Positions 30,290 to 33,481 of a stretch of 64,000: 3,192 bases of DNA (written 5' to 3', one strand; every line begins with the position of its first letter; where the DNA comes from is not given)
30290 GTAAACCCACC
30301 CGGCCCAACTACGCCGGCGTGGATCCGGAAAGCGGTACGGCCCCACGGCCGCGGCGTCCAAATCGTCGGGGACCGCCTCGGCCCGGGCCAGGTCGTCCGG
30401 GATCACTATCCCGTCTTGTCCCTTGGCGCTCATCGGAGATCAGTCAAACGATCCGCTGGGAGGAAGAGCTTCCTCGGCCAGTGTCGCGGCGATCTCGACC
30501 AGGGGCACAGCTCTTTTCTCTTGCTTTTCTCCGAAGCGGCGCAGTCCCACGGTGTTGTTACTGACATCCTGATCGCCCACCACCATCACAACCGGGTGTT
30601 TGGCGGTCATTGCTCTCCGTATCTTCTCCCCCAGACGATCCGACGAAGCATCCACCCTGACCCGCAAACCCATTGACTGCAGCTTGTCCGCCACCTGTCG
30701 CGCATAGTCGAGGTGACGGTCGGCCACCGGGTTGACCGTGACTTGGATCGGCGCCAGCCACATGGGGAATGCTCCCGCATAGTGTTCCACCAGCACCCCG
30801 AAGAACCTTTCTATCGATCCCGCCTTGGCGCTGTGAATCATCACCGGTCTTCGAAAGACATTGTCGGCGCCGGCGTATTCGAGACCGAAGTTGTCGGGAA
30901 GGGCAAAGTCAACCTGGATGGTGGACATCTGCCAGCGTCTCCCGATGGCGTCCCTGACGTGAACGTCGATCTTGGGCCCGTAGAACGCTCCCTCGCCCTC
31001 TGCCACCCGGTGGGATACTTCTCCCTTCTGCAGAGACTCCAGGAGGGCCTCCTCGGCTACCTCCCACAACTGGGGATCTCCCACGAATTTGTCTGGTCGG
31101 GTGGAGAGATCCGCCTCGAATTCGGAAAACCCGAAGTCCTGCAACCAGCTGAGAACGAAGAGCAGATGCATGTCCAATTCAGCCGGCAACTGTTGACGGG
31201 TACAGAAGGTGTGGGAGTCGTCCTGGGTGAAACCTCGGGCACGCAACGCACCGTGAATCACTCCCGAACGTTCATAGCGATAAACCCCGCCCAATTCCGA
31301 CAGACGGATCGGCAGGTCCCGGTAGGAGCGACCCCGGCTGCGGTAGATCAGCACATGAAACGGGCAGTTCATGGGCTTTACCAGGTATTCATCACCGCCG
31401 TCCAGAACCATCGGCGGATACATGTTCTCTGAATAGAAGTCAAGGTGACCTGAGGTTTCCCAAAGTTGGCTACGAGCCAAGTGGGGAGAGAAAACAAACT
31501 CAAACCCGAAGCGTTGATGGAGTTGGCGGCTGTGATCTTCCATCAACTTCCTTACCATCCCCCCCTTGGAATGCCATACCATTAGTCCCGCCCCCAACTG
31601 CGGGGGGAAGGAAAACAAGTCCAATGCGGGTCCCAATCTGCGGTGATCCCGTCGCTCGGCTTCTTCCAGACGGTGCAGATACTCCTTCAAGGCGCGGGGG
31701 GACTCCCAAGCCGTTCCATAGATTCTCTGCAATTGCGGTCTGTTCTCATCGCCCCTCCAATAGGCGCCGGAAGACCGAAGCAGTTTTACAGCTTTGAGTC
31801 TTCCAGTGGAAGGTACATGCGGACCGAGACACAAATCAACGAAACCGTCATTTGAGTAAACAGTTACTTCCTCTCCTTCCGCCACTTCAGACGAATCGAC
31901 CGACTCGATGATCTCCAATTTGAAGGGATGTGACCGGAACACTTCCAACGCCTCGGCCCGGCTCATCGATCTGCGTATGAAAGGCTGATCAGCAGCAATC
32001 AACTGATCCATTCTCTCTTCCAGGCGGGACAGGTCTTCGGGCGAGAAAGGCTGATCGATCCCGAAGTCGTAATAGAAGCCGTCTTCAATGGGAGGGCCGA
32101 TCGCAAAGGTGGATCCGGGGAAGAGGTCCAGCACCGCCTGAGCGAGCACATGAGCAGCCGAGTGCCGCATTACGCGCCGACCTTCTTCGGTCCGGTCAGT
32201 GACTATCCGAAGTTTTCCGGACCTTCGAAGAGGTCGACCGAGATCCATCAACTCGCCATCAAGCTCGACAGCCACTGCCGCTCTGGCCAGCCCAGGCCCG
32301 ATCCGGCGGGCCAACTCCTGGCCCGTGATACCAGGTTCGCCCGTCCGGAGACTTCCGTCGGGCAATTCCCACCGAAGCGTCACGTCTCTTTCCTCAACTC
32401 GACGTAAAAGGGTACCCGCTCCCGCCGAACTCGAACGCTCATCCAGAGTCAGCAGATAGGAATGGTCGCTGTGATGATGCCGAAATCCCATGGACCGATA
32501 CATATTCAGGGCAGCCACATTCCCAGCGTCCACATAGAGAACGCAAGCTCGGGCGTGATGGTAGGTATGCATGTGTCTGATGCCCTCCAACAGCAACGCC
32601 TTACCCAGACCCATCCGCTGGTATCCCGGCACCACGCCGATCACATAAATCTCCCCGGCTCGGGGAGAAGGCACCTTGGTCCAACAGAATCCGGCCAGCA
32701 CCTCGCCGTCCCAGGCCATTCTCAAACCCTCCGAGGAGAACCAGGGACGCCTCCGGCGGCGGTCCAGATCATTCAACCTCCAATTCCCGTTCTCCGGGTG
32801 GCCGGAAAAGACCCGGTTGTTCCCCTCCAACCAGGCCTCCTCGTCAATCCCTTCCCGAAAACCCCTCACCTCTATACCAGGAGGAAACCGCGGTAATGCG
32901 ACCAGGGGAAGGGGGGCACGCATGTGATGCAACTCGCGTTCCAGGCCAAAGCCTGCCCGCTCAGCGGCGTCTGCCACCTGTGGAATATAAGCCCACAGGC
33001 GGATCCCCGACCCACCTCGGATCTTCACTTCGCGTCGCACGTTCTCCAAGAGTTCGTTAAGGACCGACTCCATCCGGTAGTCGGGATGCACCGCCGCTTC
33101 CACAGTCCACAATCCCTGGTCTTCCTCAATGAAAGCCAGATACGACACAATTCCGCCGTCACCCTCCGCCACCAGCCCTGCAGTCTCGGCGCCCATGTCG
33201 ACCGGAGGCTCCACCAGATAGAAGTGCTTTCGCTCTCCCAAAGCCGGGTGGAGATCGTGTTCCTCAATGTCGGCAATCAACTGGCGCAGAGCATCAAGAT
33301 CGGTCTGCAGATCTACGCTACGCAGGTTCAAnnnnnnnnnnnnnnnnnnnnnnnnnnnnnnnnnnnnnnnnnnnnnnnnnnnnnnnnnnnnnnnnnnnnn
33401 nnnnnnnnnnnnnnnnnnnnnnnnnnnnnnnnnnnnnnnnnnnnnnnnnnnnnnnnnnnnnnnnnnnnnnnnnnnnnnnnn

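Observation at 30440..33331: In-frame fusion of a double-GNAT (mycothiol synthase MshD-like) module to threonyl-tRNA synthetase, with an internal SD+GTG at the junction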

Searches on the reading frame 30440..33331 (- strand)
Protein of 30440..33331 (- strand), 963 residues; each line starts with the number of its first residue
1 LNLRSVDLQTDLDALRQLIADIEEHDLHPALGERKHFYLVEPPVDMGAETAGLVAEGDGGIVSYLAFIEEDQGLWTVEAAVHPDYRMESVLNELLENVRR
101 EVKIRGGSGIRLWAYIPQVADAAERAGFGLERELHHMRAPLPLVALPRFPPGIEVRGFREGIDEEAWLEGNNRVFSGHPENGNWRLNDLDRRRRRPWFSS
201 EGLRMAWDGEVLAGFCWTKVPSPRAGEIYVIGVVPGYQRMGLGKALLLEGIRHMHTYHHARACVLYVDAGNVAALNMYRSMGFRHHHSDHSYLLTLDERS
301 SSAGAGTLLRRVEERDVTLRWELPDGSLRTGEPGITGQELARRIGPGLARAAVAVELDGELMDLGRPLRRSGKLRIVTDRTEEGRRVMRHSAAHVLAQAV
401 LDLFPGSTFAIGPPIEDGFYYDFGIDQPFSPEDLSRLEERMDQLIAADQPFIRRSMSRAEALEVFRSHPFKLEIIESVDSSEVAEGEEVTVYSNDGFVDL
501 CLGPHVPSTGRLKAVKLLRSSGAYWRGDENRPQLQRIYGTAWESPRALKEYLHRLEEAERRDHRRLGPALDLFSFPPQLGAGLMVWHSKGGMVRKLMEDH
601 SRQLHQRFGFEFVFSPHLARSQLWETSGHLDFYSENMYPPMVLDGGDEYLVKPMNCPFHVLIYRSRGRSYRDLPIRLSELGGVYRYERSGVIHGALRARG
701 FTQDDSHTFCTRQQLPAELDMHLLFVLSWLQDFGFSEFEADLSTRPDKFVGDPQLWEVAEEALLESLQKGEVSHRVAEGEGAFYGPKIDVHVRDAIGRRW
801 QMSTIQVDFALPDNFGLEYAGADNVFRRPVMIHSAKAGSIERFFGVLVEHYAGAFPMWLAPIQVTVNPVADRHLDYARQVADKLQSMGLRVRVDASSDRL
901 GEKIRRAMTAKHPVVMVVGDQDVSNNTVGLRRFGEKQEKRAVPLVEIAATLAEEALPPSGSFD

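Call 3: search_protein_families(library=pfam, proteins=[window:30440-33331:-], max_evalue=0.1)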
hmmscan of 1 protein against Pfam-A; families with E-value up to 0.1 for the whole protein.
window:30440-33331:- (963 aa): 10 families
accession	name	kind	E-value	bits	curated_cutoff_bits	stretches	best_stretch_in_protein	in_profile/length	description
PF00587.30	tRNA-synt_2b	-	6.9e-38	130.9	29.3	1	645-851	7-179/179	tRNA synthetase class II core domain (G, H, P, S and T)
PF03129.25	HGTP_anticodon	-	1e-18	67.7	21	1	863-953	1-93/94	Anticodon binding domain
PF00583.31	Acetyltransf_1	-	6.3e-15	55.9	20.7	1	189-283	19-116/116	Acetyltransferase (GNAT) family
PF07973.19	tRNA_SAD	-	1.1e-13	51.3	24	1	489-538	1-44/44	Threonyl and Alanyl tRNA synthetase second additional domain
PF13508.13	Acetyltransf_7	-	4e-12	46.8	27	2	207-284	9-83/84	Acetyltransferase (GNAT) domain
PF13673.13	Acetyltransf_10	-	5.1e-07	30.2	23.6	1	205-287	35-111/128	Acetyltransferase (GNAT) domain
PF02824.27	TGS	-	2.7e-06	27.8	22.2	1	323-378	5-60/60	TGS domain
PF08445.16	FR47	-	3.3e-06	27.4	22.1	1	223-286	19-80/86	FR47-like protein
PF13527.13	Acetyltransf_9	-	6.1e-05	23.5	25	0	225-285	72-126/127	Acetyltransferase (GNAT) domain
PF13676.11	TIR_2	-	0.026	15.4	28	1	873-924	9-64/122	TIR domain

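Call 4: search_protein_families(library=ncbifam, proteins=[window:30440-33331:-], max_evalue=0.1)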
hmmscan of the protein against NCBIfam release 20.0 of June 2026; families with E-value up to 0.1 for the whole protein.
window:30440-33331:- (963 aa): 21 families
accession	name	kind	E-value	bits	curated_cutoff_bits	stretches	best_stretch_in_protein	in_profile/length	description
TIGR00418.1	thrS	equivalog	2.4e-194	647.4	383.65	1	389-953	1-563/565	threonine--tRNA ligase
TIGR03448.1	mycothiol_MshD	equivalog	1.6e-58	198.4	163.1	1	11-292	10-294/294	mycothiol synthase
NF003068.0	PRK03991.1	equivalog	2.6e-50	171.4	484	1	550-954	186-591/613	threonine--tRNA ligase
NF011500.0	PRK14938.1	equivalog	2.1e-17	63.2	362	1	853-951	266-363/387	Ser-tRNA(Thr) hydrolase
TIGR00442.1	hisS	equivalog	1.4e-14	53.9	286.75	2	860-939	323-402/406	histidine--tRNA ligase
TIGR00408.1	proS_fam_I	equivalog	3.2e-14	52.7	437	2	815-953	235-379/475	proline--tRNA ligase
NF008979.1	PRK12325.1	exception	7.6e-14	51.4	550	2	578-713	34-167/437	proline--tRNA ligase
NF006625.0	PRK09194.1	equivalog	1.9e-13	50.2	558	2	578-713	34-167/559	proline--tRNA ligase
TIGR01575.1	rimI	equivalog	4.6e-13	49.5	86.4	1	203-292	34-121/132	ribosomal protein S18-alanine N-acetyltransferase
TIGR00409.1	proS_fam_II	equivalog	3.6e-09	36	306.7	2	581-713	37-167/568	proline--tRNA ligase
NF003211.1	PRK04173.1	equivalog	2e-08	33.6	312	1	855-940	358-444/454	glycine--tRNA ligase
NF007025.1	PRK09491.1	equivalog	2.1e-06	27.7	173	1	212-297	50-133/145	ribosomal protein S18-alanine N-acetyltransferase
NF040865.1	a_tRNA_ed_AlaXM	equivalog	8e-06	25.7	300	1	385-520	92-219/234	alanyl-tRNA editing protein AlaXM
TIGR00389.1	glyS_dimeric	equivalog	1.2e-05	24.1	243.3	1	855-953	465-563/565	glycine--tRNA ligase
NF002959.0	PRK03624.1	equivalog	1.6e-05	24.6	124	1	226-287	73-133/147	GNAT family acetyltransferase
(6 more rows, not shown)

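Call 5: find_homologous_proteins(query=window:30440-33331:-, max_evalue=1e-10)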
Query window:30440-33331:- (963 aa): 3759 proteins with E <= 1e-10 among 8000 candidates; the best 120 are listed.
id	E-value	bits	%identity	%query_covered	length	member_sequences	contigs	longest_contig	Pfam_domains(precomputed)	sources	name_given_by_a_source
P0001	0.0e+0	1382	91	68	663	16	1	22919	PF03129.26,PF02824.28,PF00587.31,PF07973.20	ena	-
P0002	0.0e+0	1330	88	67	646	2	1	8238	PF03129.26,PF02824.28,PF00587.31,PF07973.20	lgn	-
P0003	0.0e+0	1322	88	67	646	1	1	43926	PF03129.26,PF02824.28,PF00587.31,PF07973.20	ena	-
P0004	0.0e+0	1314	87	66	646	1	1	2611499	PF03129.26,PF00587.31,PF07973.20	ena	-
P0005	0.0e+0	1303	87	66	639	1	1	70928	PF03129.26,PF02824.28,PF00587.31,PF07973.20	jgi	jgi:threonyl-tRNA synthetase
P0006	0.0e+0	1301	86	67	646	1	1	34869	PF03129.26,PF00587.31,PF07973.20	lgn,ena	-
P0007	0.0e+0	1301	86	67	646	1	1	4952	PF03129.26,PF00587.31,PF07973.20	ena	-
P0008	0.0e+0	1301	86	66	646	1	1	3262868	PF03129.26,PF02824.28,PF00587.31,PF07973.20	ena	-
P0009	0.0e+0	1300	88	67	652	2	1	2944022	PF03129.26,PF00587.31,PF07973.20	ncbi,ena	-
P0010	0.0e+0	1296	86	67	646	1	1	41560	PF03129.26,PF00587.31,PF07973.20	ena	-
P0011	0.0e+0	1295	87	67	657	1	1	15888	PF03129.26,PF00587.31,PF07973.20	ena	-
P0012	0.0e+0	1294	86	67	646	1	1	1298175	PF03129.26,PF02824.28,PF00587.31,PF07973.20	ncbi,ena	-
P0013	0.0e+0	1292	86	67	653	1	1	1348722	PF03129.26,PF00587.31,PF07973.20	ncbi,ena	-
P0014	0.0e+0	1291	86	67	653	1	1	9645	PF03129.26,PF00587.31,PF07973.20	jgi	-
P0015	0.0e+0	1287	85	66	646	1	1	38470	PF03129.26,PF00587.31,PF07973.20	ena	-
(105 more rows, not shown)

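Call 7: find_encoding_contigs(protein=P0001, flank=4000, max_places=3)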
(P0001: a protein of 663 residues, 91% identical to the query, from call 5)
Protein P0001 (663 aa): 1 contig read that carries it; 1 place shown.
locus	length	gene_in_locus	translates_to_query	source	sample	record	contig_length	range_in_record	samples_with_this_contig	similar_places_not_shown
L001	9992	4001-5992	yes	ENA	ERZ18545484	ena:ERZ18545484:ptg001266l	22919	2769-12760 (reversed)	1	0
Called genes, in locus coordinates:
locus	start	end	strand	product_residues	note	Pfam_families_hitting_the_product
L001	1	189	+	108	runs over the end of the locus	PF01476:LysM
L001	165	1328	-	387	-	-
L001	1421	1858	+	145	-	PF00692:dUTPase, PF22769:DCD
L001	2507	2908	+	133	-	-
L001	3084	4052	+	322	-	PF13527:Acetyltransf_9 (faint), PF00583:Acetyltransf_1, PF13673:Acetyltransf_10 (weak), PF08445:FR47 (weak), PF13508:Acetyltransf_7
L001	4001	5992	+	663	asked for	PF02824:TGS (weak), PF07973:tRNA_SAD, PF00587:tRNA-synt_2b, PF03129:HGTP_anticodon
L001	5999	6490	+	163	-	-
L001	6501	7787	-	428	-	PF00285:Citrate_synt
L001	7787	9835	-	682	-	PF00009:GTP_EFTU, PF01926:MMR_HSR1 (weak), PF22042:EF-G_D2, PF03144:GTP_EFTU_D2 (weak), PF14492:EFG_III, PF03764:EFG_IV, PF00679:EFG_C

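Call 8: find_encoding_contigs(protein=P0004, flank=4000, max_places=2)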
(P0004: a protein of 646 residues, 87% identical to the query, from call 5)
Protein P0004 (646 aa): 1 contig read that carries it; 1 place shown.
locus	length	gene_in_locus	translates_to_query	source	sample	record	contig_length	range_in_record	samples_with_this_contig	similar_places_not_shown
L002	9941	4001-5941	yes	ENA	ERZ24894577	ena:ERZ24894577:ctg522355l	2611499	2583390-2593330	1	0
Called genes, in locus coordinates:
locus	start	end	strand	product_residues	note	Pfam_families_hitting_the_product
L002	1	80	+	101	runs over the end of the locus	PF01476:LysM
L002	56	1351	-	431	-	-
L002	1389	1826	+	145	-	PF00692:dUTPase, PF22769:DCD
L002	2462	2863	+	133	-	-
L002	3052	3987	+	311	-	PF00583:Acetyltransf_1, PF13508:Acetyltransf_7, PF08445:FR47 (weak)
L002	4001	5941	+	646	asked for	PF07973:tRNA_SAD, PF00587:tRNA-synt_2b, PF03129:HGTP_anticodon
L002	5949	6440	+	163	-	-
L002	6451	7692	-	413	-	PF00285:Citrate_synt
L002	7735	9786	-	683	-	PF00009:GTP_EFTU, PF01926:MMR_HSR1 (weak), PF22042:EF-G_D2, PF03144:GTP_EFTU_D2 (faint), PF14492:EFG_III, PF03764:EFG_IV, PF00679:EFG_C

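Call 9: find_encoding_contigs(protein=P0009, flank=4000, max_places=2)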
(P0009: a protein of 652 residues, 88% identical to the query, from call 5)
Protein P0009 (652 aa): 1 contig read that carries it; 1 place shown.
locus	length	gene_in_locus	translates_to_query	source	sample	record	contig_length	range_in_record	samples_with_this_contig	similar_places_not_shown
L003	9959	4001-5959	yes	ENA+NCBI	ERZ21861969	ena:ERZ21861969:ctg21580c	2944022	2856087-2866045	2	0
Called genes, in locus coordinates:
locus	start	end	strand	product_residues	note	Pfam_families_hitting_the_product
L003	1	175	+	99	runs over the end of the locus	PF01476:LysM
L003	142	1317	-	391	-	-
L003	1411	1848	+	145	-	PF00692:dUTPase, PF22769:DCD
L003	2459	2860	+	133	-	-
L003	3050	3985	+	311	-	PF00583:Acetyltransf_1, PF13673:Acetyltransf_10 (weak), PF13508:Acetyltransf_7, PF08445:FR47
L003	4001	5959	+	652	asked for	PF07973:tRNA_SAD, PF00587:tRNA-synt_2b, PF03129:HGTP_anticodon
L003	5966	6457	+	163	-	-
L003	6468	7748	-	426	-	PF00285:Citrate_synt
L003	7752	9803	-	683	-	PF00009:GTP_EFTU, PF01926:MMR_HSR1 (weak), PF22042:EF-G_D2, PF03144:GTP_EFTU_D2 (faint), PF14492:EFG_III, PF03764:EFG_IV, PF00679:EFG_C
